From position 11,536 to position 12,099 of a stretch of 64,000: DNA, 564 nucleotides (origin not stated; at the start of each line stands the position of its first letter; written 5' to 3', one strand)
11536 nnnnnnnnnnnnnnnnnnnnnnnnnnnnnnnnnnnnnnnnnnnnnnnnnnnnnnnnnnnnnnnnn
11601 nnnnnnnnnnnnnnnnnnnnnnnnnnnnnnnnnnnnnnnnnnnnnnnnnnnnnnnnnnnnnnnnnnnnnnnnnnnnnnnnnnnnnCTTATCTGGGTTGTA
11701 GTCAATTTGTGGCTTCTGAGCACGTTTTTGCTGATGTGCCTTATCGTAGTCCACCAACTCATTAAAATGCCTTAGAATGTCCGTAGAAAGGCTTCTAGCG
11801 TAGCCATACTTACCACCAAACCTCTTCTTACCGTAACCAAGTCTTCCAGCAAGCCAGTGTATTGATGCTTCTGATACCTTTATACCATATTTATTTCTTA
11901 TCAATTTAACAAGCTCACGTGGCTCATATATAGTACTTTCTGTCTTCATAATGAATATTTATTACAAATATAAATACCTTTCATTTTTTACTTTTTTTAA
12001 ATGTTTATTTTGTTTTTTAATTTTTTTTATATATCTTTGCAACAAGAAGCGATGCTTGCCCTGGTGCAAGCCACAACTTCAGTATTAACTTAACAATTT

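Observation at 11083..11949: Phage-encoded PARP-like ADP-ribosyltransferase-fold protein with a non-Glu catalytic position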

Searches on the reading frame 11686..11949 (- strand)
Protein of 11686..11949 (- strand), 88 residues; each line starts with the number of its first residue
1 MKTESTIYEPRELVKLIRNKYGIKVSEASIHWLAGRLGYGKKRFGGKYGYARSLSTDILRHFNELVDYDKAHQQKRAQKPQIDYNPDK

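Call 79: search_solved_structures(query=window:11686-11949:-, max_evalue=10, show_alignments=2)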
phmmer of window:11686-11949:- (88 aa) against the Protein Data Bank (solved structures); distinct sequences matched with E-value up to 10: 0.

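Call 82: find_homologous_proteins(query=A5, max_evalue=0.001)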
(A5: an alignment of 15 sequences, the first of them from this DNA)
Query A5 (15 sequences) (79 aa, profile of the alignment): 1 proteins with E <= 0.001 among 71 candidates.
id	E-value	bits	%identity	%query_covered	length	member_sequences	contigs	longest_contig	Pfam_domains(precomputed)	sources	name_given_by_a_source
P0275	5.4e-16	76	24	82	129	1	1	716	-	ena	-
